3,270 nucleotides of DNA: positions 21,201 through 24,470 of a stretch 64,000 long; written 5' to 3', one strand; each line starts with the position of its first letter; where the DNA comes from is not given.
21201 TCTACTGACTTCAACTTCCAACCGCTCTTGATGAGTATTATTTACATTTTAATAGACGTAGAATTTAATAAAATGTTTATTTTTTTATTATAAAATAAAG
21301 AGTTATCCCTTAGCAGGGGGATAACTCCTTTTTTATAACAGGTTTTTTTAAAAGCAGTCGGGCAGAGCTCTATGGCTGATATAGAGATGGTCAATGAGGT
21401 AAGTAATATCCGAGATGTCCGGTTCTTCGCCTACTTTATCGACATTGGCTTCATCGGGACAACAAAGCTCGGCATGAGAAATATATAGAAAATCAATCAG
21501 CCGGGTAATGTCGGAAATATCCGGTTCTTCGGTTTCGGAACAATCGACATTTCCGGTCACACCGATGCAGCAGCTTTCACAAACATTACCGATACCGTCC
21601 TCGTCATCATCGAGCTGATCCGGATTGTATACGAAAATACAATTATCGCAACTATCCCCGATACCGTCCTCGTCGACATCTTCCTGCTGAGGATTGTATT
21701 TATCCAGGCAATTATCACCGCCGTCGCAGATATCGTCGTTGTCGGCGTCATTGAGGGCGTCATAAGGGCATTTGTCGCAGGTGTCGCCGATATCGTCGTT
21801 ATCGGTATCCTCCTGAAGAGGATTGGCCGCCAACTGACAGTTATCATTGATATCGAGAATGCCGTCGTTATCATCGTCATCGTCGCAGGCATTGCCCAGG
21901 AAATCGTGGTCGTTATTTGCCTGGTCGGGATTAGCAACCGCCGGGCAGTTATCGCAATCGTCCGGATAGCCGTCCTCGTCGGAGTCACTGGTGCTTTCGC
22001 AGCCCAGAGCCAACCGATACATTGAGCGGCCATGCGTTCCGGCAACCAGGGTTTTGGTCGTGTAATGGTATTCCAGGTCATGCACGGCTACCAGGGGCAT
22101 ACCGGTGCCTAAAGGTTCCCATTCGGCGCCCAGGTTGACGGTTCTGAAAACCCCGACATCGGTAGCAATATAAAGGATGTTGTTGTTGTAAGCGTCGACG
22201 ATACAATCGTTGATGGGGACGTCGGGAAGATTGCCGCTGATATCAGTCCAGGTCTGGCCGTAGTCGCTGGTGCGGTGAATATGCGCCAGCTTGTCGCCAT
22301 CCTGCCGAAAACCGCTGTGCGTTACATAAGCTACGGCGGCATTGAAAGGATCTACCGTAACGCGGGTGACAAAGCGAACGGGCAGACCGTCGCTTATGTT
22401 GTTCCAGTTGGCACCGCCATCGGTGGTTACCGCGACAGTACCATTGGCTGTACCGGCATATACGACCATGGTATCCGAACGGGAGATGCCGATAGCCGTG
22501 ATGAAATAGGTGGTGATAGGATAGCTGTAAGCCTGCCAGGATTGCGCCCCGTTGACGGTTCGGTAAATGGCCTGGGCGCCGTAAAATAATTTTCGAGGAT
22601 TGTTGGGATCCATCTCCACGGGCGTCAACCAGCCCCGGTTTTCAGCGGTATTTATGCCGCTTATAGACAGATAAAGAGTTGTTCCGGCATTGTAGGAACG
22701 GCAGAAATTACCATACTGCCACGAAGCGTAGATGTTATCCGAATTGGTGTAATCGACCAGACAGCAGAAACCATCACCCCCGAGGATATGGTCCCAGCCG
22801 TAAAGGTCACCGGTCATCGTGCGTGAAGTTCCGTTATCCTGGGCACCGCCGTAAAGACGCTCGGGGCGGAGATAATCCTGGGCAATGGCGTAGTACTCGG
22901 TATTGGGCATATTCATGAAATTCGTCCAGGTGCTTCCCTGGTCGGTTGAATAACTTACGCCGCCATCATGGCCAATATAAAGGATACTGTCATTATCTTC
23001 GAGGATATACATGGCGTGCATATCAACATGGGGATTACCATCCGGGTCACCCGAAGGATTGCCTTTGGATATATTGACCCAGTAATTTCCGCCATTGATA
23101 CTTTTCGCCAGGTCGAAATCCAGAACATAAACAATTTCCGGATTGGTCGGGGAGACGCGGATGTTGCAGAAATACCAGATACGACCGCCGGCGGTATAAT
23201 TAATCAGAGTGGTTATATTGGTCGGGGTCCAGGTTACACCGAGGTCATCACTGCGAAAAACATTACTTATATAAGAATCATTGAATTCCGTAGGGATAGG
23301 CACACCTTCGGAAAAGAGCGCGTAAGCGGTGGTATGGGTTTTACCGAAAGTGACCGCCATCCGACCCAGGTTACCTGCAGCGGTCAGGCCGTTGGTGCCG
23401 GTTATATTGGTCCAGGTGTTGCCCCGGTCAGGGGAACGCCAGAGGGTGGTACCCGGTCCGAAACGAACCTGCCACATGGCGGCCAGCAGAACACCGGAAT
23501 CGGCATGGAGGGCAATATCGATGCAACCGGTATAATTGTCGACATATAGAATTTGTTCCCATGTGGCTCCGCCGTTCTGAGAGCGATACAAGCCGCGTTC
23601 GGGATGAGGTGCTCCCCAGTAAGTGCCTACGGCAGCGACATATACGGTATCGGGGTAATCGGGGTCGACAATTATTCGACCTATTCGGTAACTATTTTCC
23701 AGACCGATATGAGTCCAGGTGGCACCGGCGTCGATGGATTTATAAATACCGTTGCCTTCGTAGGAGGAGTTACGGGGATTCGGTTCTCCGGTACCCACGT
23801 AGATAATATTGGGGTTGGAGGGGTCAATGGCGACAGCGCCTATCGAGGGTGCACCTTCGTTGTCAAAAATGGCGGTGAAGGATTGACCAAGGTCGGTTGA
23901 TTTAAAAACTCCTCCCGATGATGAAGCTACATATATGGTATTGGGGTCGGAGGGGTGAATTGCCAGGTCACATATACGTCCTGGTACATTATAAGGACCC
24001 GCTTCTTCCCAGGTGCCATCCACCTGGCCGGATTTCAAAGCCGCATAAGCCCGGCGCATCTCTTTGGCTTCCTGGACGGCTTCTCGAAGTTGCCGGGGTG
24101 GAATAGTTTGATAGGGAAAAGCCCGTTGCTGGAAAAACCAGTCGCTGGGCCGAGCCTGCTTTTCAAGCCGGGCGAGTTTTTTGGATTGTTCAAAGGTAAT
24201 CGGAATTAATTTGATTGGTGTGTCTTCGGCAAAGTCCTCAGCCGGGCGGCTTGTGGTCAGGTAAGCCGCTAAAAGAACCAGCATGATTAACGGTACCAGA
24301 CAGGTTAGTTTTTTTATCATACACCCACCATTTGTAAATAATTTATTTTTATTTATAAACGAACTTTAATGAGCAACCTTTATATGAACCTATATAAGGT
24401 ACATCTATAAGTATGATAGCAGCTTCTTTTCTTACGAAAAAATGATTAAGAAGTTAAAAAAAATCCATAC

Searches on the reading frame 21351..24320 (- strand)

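Call 56: search_protein_families(library=pfam, proteins=[window:21351-24320:-], max_evalue=0.001)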
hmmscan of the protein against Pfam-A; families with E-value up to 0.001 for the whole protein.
window:21351-24320:- (990 aa): 6 families
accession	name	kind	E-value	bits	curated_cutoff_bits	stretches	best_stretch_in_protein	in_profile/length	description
PF15902.12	Sortilin-Vps10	-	1.2e-26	94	33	3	192-307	3-113/446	Sortilin, neurotensin receptor 3,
PF15899.11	BNR_6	-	2.2e-09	36.9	27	0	293-306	1-14/14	BNR-Asp box repeat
PF02412.23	TSP_3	-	3.3e-09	36.7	25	2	803-836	3-36/36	Thrombospondin type 3 repeat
PF14870.12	PSII_BNR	-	3.8e-07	30.1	27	0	594-735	8-138/303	Photosynthesis system II assembly factor YCF48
PF02012.26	BNR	-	1.4e-06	27.8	27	0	245-255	1-11/12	BNR/Asp-box repeat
PF13088.12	BNR_2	-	4.7e-06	26.6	31.4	0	292-370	83-156/277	BNR repeat-like domain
